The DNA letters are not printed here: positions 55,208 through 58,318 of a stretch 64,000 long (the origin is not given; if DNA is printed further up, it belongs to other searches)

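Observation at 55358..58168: Single ORF fusing a secreted 5'-nucleotidase (UshA-like) to a NupC-type nucleoside transporter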

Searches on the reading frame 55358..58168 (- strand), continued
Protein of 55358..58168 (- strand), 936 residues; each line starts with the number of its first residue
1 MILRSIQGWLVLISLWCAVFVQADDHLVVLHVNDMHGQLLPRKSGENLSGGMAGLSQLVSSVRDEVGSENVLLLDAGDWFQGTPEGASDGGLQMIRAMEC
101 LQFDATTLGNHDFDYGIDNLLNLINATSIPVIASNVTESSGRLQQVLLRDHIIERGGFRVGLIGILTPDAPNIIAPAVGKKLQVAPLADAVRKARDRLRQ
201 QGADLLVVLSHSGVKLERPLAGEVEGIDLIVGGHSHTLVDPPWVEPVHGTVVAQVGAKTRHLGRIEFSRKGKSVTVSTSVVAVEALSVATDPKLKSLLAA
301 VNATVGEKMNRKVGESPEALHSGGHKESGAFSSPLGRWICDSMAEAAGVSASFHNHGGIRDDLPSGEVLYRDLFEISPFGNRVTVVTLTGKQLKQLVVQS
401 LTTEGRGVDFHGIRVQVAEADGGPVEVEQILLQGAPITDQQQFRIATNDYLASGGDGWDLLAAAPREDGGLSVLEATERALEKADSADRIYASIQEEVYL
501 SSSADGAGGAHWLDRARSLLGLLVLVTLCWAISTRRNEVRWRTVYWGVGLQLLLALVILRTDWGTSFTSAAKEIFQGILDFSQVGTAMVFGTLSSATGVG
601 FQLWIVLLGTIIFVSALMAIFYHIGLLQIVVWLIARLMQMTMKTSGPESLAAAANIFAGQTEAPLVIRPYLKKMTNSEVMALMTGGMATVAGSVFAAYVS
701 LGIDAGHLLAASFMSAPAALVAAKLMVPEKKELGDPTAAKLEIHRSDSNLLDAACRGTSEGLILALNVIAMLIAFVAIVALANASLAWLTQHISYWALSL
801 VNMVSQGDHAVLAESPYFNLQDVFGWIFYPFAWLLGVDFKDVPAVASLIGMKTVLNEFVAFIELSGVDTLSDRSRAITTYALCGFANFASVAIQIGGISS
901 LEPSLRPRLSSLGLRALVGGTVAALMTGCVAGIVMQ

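Call 15: find_encoding_contigs(protein=P0015, flank=8000, max_places=2)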
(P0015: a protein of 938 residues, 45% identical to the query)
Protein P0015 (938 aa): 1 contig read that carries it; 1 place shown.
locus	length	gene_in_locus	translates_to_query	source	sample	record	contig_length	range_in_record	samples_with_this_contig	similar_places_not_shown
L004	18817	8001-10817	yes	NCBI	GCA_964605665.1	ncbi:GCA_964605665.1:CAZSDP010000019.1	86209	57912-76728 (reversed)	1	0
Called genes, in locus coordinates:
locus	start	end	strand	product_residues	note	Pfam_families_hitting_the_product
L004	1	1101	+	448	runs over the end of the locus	PF01833:TIG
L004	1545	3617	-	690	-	PF04231:Endonuclease_1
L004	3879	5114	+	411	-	PF02073:Peptidase_M29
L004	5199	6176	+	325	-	-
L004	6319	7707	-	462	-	PF02878:PGM_PMM_I, PF02879:PGM_PMM_II, PF02880:PGM_PMM_III, PF00408:PGM_PMM_IV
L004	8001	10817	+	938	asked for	PF00149:Metallophos, PF02872:5_nucleotid_C, PF01773:Nucleos_tra2_N, PF07670:Gate, PF07662:Nucleos_tra2_C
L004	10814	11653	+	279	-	PF01048:PNP_UDP_1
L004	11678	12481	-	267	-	PF01048:PNP_UDP_1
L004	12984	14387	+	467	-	PF13646:HEAT_2 (weak), PF13519:VWA_2 (faint), PF13768:VWA_3 (weak)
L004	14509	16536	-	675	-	-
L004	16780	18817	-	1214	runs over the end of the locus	PF13371:TPR_9 (faint), PF13428:TPR_14 (faint)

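Call 16: find_encoding_contigs(protein=P0021, flank=8000, max_places=2)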
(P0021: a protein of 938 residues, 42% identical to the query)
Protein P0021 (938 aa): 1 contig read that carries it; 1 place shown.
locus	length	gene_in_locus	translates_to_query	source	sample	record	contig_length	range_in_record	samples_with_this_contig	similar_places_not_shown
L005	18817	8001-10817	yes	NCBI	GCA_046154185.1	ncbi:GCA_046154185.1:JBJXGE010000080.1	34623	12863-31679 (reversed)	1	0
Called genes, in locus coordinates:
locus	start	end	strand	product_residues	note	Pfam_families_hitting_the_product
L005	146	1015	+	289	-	PF02737:3HCDH_N, PF00725:3HCDH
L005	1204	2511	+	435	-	PF01833:TIG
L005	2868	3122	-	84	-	-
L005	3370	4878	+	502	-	PF04389:Peptidase_M28, PF01546:Peptidase_M20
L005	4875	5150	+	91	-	-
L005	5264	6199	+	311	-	-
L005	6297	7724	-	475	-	PF02878:PGM_PMM_I, PF02879:PGM_PMM_II, PF02880:PGM_PMM_III, PF00408:PGM_PMM_IV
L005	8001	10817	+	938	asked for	PF02872:5_nucleotid_C, PF01773:Nucleos_tra2_N, PF07670:Gate, PF07662:Nucleos_tra2_C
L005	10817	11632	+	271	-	PF01048:PNP_UDP_1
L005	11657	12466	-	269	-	PF01048:PNP_UDP_1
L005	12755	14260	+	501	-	PF13646:HEAT_2 (weak), PF00092:VWA (faint), PF13519:VWA_2 (faint), PF13768:VWA_3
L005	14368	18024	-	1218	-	-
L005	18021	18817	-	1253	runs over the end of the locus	PF23914:TPR_CcmH_CycH (faint), PF07719:TPR_2 (faint), PF13431:TPR_17 (faint), PF14559:TPR_19 (faint), PF12969:DUF3857, PF01841:Transglut_core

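Call 17: find_encoding_contigs(protein=P0014, flank=8000, max_places=2)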
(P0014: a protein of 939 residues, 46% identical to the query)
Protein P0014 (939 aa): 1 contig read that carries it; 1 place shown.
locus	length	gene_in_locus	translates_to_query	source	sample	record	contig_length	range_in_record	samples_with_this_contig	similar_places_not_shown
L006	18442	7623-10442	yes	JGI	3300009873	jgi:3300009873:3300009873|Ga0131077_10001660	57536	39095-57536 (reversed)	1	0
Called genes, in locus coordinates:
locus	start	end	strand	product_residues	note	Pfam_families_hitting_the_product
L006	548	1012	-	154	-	-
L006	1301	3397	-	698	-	PF04231:Endonuclease_1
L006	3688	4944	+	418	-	PF02073:Peptidase_M29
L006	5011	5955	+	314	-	-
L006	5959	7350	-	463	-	PF02878:PGM_PMM_I, PF02879:PGM_PMM_II, PF02880:PGM_PMM_III, PF00408:PGM_PMM_IV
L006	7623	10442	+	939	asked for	PF00149:Metallophos, PF09587:PGA_cap (weak), PF02872:5_nucleotid_C, PF01773:Nucleos_tra2_N, PF07670:Gate, PF07662:Nucleos_tra2_C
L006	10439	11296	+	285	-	PF01048:PNP_UDP_1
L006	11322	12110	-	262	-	PF01048:PNP_UDP_1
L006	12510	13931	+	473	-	PF13646:HEAT_2 (faint), PF13768:VWA_3 (weak)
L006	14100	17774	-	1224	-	PF14559:TPR_19 (faint)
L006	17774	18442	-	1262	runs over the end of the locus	PF00515:TPR_1 (faint), PF07719:TPR_2 (faint), PF13432:TPR_16 (faint), PF14559:TPR_19 (faint), PF13414:TPR_11 (faint), PF23914:TPR_CcmH_CycH (faint), PF12969:DUF3857, PF01841:Transglut_core (weak)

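Call 18: find_related_loci(query=A1, collection=genome_contigs, flank=8000)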
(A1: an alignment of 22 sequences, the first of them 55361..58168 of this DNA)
Query A1 (936 aa) in genome_contigs; peptide patterns used: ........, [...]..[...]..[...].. (x = any residue, [..] = any of these).
600 stretches matched a pattern (row limit reached: there are more); 597 encode a relative of the query (tblastn E <= 1e-3); the best 80 are kept; 80 distinct loci.
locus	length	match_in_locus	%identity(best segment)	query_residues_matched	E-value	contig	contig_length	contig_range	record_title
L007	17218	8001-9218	49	513-935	2e-121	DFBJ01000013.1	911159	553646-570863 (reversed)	MAG TPA_asm: Bacteriovoracaceae bacterium UBA3083 UBA3083_contig_621, whole genome shotgun sequence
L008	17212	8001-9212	47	513-935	2e-119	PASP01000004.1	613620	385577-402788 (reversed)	MAG: Halobacteriovoraceae bacterium isolate SAT179 82312, whole genome shotgun sequence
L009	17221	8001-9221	50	513-935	1e-120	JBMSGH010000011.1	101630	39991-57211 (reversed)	MAG: Bacteriovoracaceae bacterium isolate CJ_V2_S8_50percent_ser_metabat.44 NODE_28_length_101630_cov_10.690032, whole g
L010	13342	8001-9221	49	513-935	1e-118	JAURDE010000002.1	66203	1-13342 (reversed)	MAG: Bdellovibrionota bacterium isolate SFB_34D_100_58 k141_468939_length_66203_cov_11.0000, whole genome shotgun sequen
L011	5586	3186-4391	50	525-936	1e-117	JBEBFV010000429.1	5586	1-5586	MAG: Limisphaerales bacterium isolate ASF_5 NODE_12638_length_5586_cov_3.492983, whole genome shotgun sequence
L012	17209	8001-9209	49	513-932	1e-116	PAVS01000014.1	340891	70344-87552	MAG: Halobacteriovoraceae bacterium isolate SAT1401 MHASMcontig_939330, whole genome shotgun sequence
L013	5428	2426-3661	49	513-935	7e-117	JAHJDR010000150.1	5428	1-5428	MAG: bacterium isolate Modern_marine.mb.68 Modern_marine.mb.68_k141_849129, whole genome shotgun sequence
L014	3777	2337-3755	47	23-494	8e-118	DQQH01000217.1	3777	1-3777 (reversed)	MAG TPA_asm: Planctomycetota bacterium isolate SZUA-1234 k95_171063, whole genome shotgun sequence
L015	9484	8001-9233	45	509-935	4e-110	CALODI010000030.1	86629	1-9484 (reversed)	MAG: uncultured Peptostreptococcaceae bacterium isolate LOGT_bin.0128 genome assembly, contig: contig_13519, whole genom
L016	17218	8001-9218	48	518-933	2e-108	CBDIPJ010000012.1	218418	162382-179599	MAG: Limisphaerales bacterium isolate CRY1-m2-bin13 genome assembly, contig: CRY1-CANU-117, whole genome shotgun sequenc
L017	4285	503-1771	47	525-935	5e-110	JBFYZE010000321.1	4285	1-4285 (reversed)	MAG: Gemmatimonadales bacterium isolate PPR_0426 k121_2299253, whole genome shotgun sequence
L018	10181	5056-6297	47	511-934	3e-107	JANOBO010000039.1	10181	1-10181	MAG: Verrucomicrobiaceae bacterium isolate VAR_18_concoct_94_sub VAR_18_k141_164374, whole genome shotgun sequence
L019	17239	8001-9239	48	513-935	6e-107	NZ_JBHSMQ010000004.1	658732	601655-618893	Prosthecobacter fluviatilis strain KACC 12649 spades_K_17_127_4, whole genome shotgun sequence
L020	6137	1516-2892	44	478-935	2e-106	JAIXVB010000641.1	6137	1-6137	MAG: Verrucomicrobiaceae bacterium isolate D1_MAG_00050 pond_D1_MAG_00050_000000000570, whole genome shotgun sequence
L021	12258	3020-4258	46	518-935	6e-106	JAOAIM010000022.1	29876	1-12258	MAG: Verrucomicrobiia bacterium isolate SKW90 NODE_22_length_29876_cov_5.663378, whole genome shotgun sequence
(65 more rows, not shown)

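Call 39: search_protein_representatives(protein=window:55361-58168:-)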
Query: 936 residues. Proteins with E-value up to 0.001 (for the whole library): 30610; up to 1e-10: 16824; up to 1e-30: 3478. The best 150 are listed.
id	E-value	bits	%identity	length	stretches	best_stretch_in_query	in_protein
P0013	8.5e-244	828.0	49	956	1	10-934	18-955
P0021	1.3e-206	705.0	45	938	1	17-934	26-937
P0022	1.1e-200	685.5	40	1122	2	324-934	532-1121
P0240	1.0e-149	516.7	38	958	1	10-933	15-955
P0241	9.3e-117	407.7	52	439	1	343-781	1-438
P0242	1.6e-111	390.4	52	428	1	517-934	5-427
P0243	2.6e-110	386.4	50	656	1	511-934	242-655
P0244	3.0e-109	382.9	54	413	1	517-934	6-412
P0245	2.1e-104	366.9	50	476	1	510-934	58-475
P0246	2.6e-103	363.2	49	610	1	510-934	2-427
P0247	2.8e-103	363.1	51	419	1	512-935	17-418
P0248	1.6e-101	357.3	49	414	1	518-934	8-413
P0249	2.6e-100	353.3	52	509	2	515-785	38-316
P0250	1.9e-99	350.5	30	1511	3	26-470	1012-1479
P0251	4.2e-99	349.3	50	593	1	497-934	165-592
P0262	1.8e-95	337.2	48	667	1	516-934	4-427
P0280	1.8e-93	330.7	48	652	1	513-934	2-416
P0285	1.6e-92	327.5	50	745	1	515-913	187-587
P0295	2.4e-90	320.3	48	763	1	515-934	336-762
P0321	7.1e-87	308.8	43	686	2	520-934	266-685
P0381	2.3e-80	287.3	43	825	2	517-786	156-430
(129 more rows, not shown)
